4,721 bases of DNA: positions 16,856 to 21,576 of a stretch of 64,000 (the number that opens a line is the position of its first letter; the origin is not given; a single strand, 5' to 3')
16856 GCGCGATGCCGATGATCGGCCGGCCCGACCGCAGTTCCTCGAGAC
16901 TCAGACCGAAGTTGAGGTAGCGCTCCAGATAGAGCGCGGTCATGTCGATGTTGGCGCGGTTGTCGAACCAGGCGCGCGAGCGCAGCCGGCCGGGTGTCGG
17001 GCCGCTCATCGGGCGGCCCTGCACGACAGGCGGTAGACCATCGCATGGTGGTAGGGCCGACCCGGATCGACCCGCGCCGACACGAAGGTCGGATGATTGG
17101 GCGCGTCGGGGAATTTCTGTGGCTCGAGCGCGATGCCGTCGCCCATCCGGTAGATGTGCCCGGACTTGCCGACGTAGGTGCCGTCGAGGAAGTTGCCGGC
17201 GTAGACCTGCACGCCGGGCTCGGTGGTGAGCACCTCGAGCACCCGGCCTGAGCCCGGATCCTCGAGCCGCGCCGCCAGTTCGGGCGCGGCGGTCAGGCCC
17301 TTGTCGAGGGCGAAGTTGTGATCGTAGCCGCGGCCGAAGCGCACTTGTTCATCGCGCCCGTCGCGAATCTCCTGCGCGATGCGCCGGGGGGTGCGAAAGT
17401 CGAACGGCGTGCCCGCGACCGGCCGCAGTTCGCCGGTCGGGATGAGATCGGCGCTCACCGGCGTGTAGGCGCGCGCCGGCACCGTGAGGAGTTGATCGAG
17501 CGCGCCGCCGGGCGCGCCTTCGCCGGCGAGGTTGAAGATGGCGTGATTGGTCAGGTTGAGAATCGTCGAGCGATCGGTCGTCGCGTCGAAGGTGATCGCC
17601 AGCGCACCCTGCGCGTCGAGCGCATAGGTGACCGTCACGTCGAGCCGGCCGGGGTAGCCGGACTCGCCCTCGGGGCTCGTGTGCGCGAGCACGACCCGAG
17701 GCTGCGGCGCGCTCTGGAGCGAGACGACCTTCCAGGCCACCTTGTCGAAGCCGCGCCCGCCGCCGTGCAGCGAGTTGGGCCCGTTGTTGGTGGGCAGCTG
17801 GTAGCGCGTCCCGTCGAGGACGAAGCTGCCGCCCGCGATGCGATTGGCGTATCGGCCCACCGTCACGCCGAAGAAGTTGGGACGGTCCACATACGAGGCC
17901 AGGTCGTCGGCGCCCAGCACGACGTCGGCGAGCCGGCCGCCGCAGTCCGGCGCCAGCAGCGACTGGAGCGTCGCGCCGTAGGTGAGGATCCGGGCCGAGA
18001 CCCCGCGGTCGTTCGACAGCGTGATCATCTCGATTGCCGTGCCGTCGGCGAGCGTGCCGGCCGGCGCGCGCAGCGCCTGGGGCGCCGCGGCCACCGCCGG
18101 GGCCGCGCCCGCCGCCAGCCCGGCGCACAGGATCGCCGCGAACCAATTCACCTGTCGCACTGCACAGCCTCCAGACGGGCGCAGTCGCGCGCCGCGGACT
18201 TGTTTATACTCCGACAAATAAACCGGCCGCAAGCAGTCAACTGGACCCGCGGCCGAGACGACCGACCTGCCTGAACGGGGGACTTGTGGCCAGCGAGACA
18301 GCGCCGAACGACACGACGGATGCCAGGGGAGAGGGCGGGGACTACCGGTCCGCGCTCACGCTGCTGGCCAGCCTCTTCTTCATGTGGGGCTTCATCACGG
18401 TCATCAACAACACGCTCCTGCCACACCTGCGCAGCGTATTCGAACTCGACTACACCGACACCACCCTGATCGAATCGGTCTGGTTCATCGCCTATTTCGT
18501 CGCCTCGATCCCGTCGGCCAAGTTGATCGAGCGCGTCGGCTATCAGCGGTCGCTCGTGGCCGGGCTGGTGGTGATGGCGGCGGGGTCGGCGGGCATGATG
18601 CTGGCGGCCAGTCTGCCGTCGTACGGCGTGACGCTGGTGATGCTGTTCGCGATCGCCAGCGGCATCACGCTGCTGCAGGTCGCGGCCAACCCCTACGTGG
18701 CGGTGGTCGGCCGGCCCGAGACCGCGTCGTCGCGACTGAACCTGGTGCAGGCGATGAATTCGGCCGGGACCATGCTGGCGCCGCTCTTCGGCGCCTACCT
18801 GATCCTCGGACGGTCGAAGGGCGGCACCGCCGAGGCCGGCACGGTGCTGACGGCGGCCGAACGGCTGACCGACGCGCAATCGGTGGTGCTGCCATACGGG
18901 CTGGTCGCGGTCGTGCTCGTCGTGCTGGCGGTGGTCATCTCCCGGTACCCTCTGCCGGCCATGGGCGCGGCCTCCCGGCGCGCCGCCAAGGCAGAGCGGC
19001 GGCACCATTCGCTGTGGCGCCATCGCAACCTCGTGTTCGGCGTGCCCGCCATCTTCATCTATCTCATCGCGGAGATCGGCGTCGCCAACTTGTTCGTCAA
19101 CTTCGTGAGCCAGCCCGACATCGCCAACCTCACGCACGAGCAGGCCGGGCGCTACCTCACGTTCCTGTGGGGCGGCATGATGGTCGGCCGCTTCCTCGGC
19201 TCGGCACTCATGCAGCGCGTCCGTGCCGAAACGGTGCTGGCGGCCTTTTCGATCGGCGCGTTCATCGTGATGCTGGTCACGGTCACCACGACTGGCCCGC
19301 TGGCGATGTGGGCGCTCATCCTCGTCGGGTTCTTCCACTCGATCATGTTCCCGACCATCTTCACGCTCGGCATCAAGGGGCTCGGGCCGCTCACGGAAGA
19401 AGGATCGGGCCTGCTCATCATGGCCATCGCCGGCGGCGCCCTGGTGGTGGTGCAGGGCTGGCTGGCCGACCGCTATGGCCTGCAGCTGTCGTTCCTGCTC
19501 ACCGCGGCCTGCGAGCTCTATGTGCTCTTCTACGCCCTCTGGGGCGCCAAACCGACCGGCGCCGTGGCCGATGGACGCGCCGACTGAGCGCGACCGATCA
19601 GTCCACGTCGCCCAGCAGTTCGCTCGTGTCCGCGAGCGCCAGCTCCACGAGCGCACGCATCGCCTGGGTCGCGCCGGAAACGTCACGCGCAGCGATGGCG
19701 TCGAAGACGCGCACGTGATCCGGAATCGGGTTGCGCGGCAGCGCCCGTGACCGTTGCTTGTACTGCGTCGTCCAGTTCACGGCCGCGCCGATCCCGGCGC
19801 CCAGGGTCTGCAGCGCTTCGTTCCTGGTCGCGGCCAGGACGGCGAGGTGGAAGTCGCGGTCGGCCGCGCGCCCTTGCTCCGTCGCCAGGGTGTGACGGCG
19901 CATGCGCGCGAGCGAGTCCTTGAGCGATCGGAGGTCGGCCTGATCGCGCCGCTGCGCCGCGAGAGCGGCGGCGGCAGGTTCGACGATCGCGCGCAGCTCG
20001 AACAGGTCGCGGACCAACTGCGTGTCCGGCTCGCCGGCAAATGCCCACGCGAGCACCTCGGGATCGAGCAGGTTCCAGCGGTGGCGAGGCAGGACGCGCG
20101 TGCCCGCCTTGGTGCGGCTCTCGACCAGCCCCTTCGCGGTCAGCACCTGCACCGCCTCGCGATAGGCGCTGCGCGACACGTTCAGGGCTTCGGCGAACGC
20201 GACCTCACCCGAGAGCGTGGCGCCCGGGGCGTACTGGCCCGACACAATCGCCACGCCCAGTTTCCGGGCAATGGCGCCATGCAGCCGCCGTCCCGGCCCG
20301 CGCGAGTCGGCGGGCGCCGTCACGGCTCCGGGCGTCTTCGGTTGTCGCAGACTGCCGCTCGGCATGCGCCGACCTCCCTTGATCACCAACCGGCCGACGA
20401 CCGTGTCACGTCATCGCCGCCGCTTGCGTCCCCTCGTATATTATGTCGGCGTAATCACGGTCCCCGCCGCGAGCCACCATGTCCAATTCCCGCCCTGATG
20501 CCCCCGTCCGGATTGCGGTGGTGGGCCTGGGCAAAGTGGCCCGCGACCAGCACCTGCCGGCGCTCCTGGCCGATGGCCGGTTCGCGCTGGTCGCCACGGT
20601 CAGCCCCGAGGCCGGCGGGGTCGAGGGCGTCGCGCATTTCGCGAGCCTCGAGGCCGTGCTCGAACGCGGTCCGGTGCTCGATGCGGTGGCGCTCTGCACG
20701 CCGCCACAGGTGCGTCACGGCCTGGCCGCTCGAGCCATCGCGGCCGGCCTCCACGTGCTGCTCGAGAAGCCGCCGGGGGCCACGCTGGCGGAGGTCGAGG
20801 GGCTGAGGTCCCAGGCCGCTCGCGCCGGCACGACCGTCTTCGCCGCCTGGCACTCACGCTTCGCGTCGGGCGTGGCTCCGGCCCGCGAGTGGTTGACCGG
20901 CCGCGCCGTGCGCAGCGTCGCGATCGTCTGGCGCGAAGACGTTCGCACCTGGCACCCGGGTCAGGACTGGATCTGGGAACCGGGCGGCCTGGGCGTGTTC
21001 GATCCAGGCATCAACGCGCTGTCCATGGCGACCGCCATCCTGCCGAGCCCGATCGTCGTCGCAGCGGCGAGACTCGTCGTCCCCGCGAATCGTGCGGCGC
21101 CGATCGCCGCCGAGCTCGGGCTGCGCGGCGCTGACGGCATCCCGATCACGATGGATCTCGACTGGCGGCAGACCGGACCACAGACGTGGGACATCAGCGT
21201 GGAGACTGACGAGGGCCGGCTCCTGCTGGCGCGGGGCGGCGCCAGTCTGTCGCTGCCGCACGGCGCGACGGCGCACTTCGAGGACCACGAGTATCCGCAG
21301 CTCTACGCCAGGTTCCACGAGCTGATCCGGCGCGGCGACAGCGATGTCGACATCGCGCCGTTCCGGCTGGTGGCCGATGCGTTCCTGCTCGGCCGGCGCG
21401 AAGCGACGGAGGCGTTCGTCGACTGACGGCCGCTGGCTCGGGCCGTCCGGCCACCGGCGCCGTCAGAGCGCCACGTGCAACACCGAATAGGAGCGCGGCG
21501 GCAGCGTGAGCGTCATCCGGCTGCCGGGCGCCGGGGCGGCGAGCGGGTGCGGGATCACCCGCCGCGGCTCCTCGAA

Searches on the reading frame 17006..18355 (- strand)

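Call 11: search_protein_families(library=pfam, max_evalue=0.001, proteins=[window:17006-18355:-])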
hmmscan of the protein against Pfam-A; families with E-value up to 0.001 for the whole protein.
window:17006-18355:- (449 aa): 1 family
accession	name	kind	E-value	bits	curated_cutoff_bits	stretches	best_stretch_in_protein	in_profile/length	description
PF01263.26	Aldose_epim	-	2.6e-88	296.7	27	1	110-442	2-299/299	Aldose 1-epimerase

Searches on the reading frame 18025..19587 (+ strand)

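Call 11: search_protein_families(library=pfam, max_evalue=0.001, proteins=[window:18025-19587:+])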
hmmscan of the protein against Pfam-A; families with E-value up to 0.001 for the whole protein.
window:18025-19587:+ (520 aa): 2 families
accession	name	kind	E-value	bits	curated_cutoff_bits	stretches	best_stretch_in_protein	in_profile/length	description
PF07690.21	MFS_1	-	1.2e-23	84.1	33.4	1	116-453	3-323/347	Major Facilitator Superfamily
PF00083.30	Sugar_tr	-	0.0001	21.8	22.3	1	143-259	45-161/452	Sugar (and other) transporter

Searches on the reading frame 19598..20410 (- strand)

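Call 80: search_protein_families(library=pfam, max_evalue=0.0001, proteins=[window:19598-20410:-])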
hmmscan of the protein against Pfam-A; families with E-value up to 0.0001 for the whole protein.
window:19598-20410:- (270 aa): 2 families
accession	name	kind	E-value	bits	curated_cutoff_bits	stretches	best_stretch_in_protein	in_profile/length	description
PF07729.17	FCD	-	1e-23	84.5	24.3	1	135-256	1-124/125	FCD domain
PF00392.27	GntR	-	4.5e-11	42.7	27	1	46-106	4-64/64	Bacterial regulatory proteins, gntR family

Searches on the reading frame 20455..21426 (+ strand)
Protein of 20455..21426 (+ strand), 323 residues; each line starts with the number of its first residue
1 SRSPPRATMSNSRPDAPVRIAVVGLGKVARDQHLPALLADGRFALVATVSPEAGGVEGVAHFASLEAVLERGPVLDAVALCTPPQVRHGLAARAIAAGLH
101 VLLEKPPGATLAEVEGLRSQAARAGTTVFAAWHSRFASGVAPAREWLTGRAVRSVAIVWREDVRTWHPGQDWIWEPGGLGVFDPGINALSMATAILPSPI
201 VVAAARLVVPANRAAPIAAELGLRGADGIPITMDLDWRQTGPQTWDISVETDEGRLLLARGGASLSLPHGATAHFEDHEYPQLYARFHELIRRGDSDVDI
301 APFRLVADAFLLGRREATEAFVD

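Call 11: search_protein_families(library=pfam, max_evalue=0.001, proteins=[window:20455-21426:+])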
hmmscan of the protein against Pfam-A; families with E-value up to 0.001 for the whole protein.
window:20455-21426:+ (323 aa): 1 family
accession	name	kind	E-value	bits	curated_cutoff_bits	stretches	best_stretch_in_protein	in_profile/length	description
PF01408.29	GFO_IDH_MocA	-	3.9e-14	53.8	24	1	18-129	1-117/120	Oxidoreductase family, NAD-binding Rossmann fold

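Call 44: search_protein_families(library=ncbifam, max_evalue=0.00001, proteins=[window:20455-21426:+])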
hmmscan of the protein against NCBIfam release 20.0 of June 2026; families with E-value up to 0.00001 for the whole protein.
window:20455-21426:+ (323 aa): 6 families
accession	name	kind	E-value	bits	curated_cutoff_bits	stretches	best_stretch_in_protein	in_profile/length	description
TIGR04380.1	myo_inos_iolG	equivalog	4e-09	35.8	355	1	18-193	2-182/330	inositol 2-dehydrogenase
NF008607.0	PRK11579.1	subfamily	1.3e-08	34.2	330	1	18-136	5-126/346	oxidoreductase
NF007574.0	PRK10206.1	equivalog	1.1e-06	27.9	352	1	19-143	4-134/345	oxidoreductase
NF041392.1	XylDh_Gfo6_Halo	equivalog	1.1e-06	27.7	350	1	14-147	13-155/350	D-xylose 1-dehydrogenase Gfo6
NF040723.1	UDP-GlcNAcDh_Arch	equivalog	2.9e-06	27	450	1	60-153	48-139/302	UDP-N-acetylglucosamine 3-dehydrogenase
NF052479.1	LevoglcsnDh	equivalog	9.3e-06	24.6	650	0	72-153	71-152/386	levoglucosan dehydrogenase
